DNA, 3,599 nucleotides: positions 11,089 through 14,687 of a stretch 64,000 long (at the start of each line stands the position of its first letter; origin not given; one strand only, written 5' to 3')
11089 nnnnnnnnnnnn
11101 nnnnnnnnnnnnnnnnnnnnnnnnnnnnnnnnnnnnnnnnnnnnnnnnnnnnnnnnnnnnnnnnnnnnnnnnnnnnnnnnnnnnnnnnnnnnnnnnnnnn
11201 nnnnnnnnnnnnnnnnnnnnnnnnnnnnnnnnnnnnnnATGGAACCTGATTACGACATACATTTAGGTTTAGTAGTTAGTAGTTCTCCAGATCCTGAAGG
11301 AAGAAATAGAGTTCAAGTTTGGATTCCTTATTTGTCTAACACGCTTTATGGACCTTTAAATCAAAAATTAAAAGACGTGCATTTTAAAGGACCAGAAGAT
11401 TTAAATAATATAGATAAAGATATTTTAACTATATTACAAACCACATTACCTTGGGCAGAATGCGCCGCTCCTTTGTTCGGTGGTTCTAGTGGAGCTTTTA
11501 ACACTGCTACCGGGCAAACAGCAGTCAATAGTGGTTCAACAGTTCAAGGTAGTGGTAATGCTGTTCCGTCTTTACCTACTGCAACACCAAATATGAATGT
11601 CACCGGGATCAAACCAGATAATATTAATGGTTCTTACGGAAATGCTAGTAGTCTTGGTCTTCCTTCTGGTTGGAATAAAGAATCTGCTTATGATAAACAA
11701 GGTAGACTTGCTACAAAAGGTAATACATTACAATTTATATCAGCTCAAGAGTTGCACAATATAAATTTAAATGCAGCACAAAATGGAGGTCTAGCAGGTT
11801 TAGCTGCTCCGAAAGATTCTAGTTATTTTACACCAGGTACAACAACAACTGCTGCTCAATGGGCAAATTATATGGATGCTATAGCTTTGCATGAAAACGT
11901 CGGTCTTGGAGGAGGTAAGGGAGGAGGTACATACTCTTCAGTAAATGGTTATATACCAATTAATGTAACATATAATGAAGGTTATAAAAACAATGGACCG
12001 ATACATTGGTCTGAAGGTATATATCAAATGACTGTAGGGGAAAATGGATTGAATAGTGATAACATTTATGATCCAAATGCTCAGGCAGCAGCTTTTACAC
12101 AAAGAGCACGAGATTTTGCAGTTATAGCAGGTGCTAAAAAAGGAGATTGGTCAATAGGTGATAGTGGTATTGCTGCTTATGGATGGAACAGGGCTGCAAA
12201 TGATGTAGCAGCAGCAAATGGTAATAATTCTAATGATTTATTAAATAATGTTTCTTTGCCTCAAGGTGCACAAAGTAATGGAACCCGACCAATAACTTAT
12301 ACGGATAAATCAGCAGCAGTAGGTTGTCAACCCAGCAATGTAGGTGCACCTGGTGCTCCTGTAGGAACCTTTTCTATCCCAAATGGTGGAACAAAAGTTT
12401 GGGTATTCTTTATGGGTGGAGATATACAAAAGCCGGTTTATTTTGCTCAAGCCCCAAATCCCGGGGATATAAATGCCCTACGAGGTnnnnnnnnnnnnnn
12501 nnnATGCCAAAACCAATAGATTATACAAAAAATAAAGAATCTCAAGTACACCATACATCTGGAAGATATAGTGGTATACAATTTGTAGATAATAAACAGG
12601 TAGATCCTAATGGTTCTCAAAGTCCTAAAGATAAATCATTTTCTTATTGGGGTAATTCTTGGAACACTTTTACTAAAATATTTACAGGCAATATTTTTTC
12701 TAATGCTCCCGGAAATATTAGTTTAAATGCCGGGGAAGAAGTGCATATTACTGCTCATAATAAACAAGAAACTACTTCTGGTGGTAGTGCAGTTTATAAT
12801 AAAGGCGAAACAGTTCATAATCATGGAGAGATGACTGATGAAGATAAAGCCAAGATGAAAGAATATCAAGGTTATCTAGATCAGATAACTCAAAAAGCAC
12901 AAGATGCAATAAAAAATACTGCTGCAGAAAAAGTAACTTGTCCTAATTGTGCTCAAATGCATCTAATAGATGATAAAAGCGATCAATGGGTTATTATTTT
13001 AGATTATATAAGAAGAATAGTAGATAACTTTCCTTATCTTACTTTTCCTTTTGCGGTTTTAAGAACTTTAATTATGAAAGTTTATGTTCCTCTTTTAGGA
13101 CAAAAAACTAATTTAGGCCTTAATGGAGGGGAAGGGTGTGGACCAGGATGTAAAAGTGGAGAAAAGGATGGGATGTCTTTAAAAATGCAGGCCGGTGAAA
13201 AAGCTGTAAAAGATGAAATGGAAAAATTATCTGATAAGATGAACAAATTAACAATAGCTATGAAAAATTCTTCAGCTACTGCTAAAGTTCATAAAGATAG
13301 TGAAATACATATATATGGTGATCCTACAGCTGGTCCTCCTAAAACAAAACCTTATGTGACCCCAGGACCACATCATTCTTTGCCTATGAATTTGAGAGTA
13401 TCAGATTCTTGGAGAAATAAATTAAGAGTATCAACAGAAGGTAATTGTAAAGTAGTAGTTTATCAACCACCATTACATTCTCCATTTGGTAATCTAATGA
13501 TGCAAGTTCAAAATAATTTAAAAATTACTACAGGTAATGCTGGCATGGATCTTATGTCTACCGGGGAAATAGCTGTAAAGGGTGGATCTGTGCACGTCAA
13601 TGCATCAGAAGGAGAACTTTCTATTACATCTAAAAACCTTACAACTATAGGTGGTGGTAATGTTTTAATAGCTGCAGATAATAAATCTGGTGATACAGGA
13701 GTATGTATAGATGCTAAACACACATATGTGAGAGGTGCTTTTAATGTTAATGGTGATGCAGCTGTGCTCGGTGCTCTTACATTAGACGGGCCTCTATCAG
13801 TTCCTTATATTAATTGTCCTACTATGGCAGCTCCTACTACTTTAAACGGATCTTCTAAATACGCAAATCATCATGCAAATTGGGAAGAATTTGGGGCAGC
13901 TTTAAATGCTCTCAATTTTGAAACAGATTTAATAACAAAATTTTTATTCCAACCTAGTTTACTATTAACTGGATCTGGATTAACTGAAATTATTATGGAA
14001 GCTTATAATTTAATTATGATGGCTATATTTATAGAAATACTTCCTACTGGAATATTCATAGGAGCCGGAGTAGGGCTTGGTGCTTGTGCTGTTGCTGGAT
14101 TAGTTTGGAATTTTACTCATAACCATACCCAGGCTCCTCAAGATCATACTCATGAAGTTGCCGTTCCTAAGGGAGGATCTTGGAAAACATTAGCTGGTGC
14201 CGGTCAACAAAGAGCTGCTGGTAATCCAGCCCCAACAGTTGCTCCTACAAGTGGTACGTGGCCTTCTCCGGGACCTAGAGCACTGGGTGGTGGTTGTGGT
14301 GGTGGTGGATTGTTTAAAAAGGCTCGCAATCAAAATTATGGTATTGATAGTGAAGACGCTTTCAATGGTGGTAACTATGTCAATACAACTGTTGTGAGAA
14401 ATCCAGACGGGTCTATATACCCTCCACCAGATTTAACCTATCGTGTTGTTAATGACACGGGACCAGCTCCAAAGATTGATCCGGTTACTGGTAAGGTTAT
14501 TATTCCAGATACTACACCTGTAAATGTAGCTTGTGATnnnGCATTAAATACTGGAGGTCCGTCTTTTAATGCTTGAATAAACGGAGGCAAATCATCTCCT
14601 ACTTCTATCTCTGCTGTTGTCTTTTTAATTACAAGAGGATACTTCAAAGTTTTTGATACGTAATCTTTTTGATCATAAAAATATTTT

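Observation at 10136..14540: Split gp5 spike with two tandem OB-fold paralogs carrying different, swappable cell-wall enzymes inside the fold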

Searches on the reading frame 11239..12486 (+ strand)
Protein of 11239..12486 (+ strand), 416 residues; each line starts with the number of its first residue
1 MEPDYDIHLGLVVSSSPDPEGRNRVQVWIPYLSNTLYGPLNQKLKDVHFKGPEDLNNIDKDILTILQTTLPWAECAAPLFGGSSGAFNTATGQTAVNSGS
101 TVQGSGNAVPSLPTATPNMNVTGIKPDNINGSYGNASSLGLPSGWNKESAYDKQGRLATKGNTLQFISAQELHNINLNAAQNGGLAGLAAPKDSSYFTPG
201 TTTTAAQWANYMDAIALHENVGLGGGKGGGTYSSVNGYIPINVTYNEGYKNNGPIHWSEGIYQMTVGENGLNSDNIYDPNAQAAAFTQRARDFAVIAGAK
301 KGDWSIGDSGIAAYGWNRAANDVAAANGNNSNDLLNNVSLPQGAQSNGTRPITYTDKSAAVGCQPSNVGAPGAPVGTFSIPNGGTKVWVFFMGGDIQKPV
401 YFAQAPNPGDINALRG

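Call 4: search_protein_families(library=pfam, proteins=[window:11239-12486:+], max_evalue=0.1)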
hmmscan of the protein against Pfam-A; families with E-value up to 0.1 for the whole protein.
window:11239-12486:+ (416 aa): 1 family
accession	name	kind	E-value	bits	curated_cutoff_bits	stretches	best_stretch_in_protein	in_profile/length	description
PF04717.18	Phage_base_V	-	1.2e-06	29.2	23.8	1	372-401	41-70/75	Type VI secretion system/phage-baseplate injector OB domain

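Call 8: search_protein_families(library=phrogs, proteins=[window:11239-12486:+], max_evalue=0.01)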
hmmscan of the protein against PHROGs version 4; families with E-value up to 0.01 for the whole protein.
window:11239-12486:+ (416 aa): 0 families

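Call 18: find_homologous_proteins(query=window:11239-12486:+, region=120-360, max_evalue=0.001)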
Query window:11239-12486:+, residues 120-360 (241 aa): 2 proteins with E <= 0.001 among 3104 candidates.
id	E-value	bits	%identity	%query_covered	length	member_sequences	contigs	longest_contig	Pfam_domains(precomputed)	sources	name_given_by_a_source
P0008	6.0e-153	526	100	100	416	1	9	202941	PF04717.19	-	-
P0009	1.5e-125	436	83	100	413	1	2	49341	-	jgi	-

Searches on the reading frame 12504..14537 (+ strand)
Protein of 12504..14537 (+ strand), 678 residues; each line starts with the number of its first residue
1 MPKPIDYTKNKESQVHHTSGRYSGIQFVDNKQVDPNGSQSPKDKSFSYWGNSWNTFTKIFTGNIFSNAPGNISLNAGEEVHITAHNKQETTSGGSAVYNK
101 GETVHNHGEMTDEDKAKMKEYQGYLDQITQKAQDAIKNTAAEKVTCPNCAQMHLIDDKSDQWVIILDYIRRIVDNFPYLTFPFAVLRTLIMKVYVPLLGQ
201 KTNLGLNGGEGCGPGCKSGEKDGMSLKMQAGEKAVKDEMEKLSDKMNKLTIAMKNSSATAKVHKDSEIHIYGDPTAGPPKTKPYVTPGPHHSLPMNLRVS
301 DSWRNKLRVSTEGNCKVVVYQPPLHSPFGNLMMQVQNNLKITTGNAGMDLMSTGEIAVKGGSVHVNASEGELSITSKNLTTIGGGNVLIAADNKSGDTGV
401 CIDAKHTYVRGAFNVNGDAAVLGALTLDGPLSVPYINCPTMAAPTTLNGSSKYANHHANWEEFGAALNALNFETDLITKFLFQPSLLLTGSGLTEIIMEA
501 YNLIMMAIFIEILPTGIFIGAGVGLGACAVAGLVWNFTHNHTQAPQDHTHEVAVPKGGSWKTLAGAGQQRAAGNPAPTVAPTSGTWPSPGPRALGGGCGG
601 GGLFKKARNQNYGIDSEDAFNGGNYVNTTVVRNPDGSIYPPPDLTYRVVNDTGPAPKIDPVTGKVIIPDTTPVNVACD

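Call 4: search_protein_families(library=pfam, proteins=[window:12504-14537:+], max_evalue=0.1)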
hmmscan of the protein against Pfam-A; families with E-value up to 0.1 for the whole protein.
window:12504-14537:+ (678 aa): 2 families
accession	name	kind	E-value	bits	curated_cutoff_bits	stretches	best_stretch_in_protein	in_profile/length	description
PF10106.14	DUF2345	-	0.0006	20.1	30.7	0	65-107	23-65/151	Uncharacterized protein conserved in bacteria (DUF2345)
PF12059.13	DUF3540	-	0.014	15.8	27.9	0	329-379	68-118/199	Protein of unknown function (DUF3540)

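Call 8: search_protein_families(library=phrogs, proteins=[window:12504-14537:+], max_evalue=0.01)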
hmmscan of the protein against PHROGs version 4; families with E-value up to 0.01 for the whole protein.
window:12504-14537:+ (678 aa): 0 families

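Call 17: search_dna_similar(query=window:12504-14537:+, collection=phages, mode=protein, max_rows=12, max_evalue=0.01)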
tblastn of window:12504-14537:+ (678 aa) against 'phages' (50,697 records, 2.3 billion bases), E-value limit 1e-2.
No match.

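Call 70: search_solved_structures(query=A7, max_evalue=1, show_alignments=1)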
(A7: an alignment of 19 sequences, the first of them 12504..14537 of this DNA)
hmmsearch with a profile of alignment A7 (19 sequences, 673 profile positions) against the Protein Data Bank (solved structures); distinct sequences matched with E-value up to 1: 18.
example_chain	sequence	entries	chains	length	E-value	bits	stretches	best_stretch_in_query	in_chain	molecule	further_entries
4jj2_A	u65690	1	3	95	0.0053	18.7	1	57-104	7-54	Tail-associated lysozyme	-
4osd_A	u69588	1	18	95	0.0053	18.7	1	57-104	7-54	Tail-associated lysozyme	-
4ku0_A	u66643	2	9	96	0.0055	18.6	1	57-104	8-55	Tail-associated lysozyme | Baseplate central spike complex protein gp5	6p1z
4jiv_A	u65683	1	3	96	0.0056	18.6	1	57-104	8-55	Tail-associated lysozyme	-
6p22_A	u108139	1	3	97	0.01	17.7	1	57-105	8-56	CHIMERA OF CENTRAL SPIKE PROTEINS GP5 FROM PHAGE T4 AND PVC8 FROM PVC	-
4jiw_A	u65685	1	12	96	0.01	17.7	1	57-104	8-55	Tail-associated lysozyme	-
6p20_A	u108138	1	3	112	0.015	17.2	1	57-104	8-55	Baseplate central spike complex protein gp5,PHIKZ164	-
6p2a_A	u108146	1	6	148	0.023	16.6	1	57-104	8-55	CHIMERA OF BACTERIOPHAGE OBP GP146 AND A T4 GP5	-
7byx_A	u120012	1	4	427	0.034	16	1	228-349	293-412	Galactan 1,3-beta-galactosidase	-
7byv_A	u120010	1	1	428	0.035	16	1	228-349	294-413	Galactan 1,3-beta-galactosidase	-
7bys_A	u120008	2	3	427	0.035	16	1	228-349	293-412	Galactan 1,3-beta-galactosidase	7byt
3a1m_A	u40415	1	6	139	0.037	15.9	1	59-104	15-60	chimera of thrombin cleavage site, Tail-associated lysozyme, Fibritin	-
1pdl_A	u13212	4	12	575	0.043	15.7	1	20-103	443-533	Tail-associated lysozyme | Peptidoglycan hydrolase gp5 | gp5, baseplate central spike protein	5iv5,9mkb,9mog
1k28_A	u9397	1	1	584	0.044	15.7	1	20-103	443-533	TAIL-ASSOCIATED LYSOZYME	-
1wth_A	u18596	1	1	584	0.044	15.6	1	20-103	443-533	Tail-associated lysozyme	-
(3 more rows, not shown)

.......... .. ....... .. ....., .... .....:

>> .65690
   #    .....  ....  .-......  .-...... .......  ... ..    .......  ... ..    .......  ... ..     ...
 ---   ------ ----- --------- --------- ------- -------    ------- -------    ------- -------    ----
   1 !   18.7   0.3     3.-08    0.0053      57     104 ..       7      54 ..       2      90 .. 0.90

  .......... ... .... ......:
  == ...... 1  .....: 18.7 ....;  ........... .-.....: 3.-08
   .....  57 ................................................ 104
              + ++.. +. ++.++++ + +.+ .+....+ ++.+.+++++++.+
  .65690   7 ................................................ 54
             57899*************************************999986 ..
